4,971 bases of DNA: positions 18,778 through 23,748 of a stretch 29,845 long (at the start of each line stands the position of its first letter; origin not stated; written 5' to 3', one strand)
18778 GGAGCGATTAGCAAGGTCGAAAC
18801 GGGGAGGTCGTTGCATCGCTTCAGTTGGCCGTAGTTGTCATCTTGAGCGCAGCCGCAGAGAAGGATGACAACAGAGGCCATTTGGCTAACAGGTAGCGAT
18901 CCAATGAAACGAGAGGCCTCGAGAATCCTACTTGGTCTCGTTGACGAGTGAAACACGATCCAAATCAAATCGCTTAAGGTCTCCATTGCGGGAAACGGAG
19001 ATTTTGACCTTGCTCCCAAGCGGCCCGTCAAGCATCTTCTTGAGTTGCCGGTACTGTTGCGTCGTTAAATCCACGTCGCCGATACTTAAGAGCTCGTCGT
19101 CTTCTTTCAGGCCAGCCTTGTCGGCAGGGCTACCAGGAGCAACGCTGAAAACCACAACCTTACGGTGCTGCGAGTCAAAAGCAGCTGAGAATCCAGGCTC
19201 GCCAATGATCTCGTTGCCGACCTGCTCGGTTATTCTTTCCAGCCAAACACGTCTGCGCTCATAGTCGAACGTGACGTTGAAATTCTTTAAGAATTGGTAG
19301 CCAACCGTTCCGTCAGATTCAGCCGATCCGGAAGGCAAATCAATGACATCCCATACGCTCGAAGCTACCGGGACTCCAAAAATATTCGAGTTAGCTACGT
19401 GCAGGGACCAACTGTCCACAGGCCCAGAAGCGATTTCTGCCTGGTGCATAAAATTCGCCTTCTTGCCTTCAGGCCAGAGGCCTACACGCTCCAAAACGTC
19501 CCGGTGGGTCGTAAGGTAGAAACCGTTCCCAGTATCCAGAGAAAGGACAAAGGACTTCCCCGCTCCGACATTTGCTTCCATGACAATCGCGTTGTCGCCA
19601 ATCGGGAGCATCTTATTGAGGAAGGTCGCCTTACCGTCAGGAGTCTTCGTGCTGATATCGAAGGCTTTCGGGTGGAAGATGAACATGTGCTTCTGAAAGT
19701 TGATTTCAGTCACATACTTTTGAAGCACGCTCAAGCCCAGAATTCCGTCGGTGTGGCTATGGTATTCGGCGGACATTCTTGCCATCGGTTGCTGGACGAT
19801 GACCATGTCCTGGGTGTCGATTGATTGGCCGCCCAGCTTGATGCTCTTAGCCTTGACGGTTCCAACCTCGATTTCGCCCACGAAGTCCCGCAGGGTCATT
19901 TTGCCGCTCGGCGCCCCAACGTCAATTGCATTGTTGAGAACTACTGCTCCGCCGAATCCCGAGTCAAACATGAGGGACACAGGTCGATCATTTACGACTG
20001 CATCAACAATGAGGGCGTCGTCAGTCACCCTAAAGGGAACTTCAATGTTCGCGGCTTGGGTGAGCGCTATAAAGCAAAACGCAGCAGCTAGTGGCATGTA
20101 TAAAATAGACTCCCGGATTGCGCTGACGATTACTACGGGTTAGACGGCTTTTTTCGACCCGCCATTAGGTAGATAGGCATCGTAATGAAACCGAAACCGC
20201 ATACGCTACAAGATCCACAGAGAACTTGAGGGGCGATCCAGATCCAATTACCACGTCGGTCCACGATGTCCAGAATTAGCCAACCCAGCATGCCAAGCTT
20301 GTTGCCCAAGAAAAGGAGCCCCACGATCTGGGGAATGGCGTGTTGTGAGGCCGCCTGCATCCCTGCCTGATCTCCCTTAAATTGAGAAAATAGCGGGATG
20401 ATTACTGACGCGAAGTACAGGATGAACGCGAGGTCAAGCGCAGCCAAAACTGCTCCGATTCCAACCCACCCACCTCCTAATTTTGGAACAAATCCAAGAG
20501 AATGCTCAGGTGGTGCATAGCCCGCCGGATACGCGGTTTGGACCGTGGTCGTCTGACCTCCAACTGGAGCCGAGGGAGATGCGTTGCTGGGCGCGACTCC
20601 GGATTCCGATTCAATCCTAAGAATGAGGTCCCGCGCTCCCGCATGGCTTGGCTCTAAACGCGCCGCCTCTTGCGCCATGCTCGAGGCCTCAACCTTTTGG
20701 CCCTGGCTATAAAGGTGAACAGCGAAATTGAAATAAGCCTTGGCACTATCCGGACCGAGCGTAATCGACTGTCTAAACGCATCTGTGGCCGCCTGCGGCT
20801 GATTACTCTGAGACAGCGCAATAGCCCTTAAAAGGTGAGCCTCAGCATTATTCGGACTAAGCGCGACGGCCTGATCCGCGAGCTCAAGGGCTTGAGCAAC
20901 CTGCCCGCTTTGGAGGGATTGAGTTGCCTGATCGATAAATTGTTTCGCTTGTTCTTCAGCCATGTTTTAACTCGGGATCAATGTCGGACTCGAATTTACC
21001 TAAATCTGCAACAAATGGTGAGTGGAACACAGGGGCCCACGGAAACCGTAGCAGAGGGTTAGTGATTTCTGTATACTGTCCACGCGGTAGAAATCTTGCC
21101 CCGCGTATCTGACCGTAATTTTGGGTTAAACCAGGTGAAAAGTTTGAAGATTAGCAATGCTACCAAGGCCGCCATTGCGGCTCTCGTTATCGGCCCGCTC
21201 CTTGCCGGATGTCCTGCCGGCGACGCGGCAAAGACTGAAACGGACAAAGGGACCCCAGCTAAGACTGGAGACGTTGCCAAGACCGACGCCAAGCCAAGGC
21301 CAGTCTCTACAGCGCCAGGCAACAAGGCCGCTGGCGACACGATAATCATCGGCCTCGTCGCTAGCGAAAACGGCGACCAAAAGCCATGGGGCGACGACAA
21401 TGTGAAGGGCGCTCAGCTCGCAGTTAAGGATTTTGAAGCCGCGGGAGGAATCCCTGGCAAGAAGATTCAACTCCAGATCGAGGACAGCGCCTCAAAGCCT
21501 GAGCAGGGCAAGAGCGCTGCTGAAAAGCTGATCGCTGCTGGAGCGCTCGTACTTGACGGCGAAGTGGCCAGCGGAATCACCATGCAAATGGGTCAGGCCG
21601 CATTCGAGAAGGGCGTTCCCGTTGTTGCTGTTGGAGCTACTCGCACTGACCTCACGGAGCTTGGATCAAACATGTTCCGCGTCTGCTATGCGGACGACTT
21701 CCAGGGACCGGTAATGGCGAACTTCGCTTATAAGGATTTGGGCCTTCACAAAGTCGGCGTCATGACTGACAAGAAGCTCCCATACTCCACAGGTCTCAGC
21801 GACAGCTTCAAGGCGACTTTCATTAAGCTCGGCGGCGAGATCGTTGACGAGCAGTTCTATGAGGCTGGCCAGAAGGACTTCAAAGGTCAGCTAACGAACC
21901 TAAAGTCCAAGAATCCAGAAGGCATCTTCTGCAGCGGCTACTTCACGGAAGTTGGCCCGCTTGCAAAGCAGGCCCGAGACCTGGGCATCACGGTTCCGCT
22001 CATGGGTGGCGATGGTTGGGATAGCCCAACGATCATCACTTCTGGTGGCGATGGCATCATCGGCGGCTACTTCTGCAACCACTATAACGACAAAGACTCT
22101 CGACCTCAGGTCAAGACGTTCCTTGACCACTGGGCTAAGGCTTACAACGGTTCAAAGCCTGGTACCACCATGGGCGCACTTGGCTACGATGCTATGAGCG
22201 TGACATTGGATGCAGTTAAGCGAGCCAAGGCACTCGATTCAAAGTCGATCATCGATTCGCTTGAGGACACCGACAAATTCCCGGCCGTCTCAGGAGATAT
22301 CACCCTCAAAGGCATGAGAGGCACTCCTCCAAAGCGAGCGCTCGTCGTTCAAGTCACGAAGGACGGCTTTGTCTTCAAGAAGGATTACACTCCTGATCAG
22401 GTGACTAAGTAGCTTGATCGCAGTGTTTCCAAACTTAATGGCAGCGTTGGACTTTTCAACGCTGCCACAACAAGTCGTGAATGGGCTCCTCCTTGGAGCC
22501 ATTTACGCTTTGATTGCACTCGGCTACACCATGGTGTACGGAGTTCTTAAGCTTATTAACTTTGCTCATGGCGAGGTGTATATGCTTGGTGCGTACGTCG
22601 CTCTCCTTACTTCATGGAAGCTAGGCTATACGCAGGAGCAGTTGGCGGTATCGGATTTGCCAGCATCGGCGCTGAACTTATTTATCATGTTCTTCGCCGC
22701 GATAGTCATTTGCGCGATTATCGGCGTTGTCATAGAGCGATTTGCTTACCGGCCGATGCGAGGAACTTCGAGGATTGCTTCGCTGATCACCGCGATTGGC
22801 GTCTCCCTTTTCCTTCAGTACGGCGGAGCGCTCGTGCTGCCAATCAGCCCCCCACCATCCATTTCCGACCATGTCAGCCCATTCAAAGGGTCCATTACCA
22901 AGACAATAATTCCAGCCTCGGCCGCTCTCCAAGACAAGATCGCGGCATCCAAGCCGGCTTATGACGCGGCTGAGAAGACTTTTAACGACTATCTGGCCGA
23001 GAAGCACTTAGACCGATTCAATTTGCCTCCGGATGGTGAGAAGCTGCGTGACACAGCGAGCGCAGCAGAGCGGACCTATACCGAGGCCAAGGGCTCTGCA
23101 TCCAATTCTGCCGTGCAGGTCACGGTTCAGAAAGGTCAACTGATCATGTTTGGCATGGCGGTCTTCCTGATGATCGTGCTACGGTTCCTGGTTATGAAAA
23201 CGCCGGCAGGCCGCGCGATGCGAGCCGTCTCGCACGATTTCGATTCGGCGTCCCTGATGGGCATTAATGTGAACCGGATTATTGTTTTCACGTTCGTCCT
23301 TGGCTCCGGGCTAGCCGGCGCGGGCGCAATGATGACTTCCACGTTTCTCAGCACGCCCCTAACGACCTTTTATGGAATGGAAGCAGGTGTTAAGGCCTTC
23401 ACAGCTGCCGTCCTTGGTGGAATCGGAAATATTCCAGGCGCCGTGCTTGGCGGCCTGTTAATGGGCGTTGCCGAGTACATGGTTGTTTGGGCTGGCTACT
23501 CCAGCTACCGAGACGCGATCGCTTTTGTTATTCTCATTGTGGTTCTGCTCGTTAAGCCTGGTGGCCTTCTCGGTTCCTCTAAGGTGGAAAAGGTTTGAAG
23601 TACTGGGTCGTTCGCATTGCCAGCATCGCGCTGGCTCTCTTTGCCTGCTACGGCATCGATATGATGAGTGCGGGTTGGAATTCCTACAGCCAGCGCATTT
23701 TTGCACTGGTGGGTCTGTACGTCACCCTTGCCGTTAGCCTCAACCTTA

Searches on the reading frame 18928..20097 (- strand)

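Call 10: search_protein_families(library=pfam, proteins=[window:18928-20097:-], max_evalue=0.001)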
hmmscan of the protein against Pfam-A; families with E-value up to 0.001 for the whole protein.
window:18928-20097:- (389 aa): 5 families
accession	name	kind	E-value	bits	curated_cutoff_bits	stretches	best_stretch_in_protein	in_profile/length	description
PF13180.12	PDZ_2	-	2.5e-10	41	27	1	306-379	6-78/80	PDZ domain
PF17820.7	PDZ_6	-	7.4e-10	38.9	27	1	318-368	4-52/54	PDZ domain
PF00595.29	PDZ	-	1.8e-08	35.1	23.2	1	302-368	13-80/81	PDZ domain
PF13650.11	Asp_protease_2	-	1.1e-07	32.9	24.3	1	31-124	1-90/90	Aspartyl protease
PF13975.11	gag-asp_proteas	-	1.7e-06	29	28.2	1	31-126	1-91/92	gag-polyprotein putative aspartyl protease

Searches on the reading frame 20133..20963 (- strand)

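Call 10: search_protein_families(library=pfam, proteins=[window:20133-20963:-], max_evalue=0.001)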
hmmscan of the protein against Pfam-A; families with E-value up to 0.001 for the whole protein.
window:20133-20963:- (276 aa): 12 families
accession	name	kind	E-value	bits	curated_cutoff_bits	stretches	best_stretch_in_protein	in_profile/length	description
PF07719.23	TPR_2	-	3.2e-12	46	27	0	40-72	1-33/34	Tetratricopeptide repeat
PF13432.12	TPR_16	-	1.2e-09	38.8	32.7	2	13-74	4-65/65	Tetratricopeptide repeat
PF14559.12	TPR_19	-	2.8e-09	37.6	25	2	17-59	2-44/68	Tetratricopeptide repeat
PF13428.12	TPR_14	-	3e-09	37.1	23.5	0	16-48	11-43/44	Tetratricopeptide repeat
PF13431.12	TPR_17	-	3.1e-08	33.7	24.4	1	28-59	1-32/34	Tetratricopeptide repeat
PF13414.12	TPR_11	-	3.3e-08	33.5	26.8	1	18-51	6-39/42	TPR repeat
PF00515.34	TPR_1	-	3.9e-08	33.2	27.8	0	40-72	1-33/34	Tetratricopeptide repeat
PF13371.12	TPR_9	-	1.5e-05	25.4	35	1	17-76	6-65/73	Tetratricopeptide repeat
PF13424.12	TPR_12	-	1.6e-05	25.5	30.1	0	21-68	18-73/77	Tetratricopeptide repeat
PF12895.13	ANAPC3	-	0.00014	22.5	27.2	1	20-97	3-79/82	Anaphase-promoting complex, cyclosome, subunit 3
PF14863.12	Alkyl_sulf_dimr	-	0.0002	22.2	26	1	6-56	69-119/139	Alkyl sulfatase dimerisation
PF13181.12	TPR_8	-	0.00033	21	25.7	0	40-71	1-32/34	Tetratricopeptide repeat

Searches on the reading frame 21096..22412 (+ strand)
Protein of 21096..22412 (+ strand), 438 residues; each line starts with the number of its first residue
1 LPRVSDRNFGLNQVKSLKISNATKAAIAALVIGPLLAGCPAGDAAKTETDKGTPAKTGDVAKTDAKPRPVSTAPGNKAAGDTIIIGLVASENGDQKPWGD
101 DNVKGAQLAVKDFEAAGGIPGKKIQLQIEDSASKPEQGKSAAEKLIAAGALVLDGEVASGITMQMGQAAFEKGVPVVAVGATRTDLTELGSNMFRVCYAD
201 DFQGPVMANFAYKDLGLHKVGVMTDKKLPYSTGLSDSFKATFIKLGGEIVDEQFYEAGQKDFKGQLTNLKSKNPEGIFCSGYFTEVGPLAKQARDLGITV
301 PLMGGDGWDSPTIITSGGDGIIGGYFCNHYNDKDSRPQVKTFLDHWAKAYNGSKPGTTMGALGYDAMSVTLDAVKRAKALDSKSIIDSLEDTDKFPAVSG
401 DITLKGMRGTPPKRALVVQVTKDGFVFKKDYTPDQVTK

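Call 69: search_protein_families(library=pfam, proteins=[window:21096-22412:+], max_evalue=0.001)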
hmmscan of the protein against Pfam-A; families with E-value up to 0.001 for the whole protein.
window:21096-22412:+ (438 aa): 3 families
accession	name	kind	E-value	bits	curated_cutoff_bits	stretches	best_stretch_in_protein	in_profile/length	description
PF13458.12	Peripla_BP_6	-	3.7e-62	211.4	31.7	1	82-424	1-342/343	Periplasmic binding protein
PF01094.35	ANF_receptor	-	1.3e-13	51.2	25.4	1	106-300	6-204/353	Receptor family ligand binding region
PF13433.12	Peripla_BP_5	-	8.2e-13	48.6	27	1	85-424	3-340/363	Periplasmic binding protein domain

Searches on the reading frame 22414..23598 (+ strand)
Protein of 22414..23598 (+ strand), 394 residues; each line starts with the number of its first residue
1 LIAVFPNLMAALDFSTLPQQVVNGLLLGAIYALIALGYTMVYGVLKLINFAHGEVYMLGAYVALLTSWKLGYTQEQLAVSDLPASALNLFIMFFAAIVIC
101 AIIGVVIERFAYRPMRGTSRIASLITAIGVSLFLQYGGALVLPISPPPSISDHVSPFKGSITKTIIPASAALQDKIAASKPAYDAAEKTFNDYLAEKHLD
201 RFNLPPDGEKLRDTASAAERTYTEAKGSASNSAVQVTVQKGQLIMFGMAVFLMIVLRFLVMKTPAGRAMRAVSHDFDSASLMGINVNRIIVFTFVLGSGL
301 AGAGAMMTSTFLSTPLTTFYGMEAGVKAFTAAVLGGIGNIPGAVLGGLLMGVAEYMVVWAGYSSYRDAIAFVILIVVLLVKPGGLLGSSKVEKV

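Call 69: search_protein_families(library=pfam, proteins=[window:22414-23598:+], max_evalue=0.001)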
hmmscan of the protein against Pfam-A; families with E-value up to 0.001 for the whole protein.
window:22414-23598:+ (394 aa): 1 family
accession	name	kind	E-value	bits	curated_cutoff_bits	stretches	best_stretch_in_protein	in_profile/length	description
PF02653.21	BPD_transp_2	-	1.2e-39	136.5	26.8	1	21-378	2-269/269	Branched-chain amino acid transport system / permease component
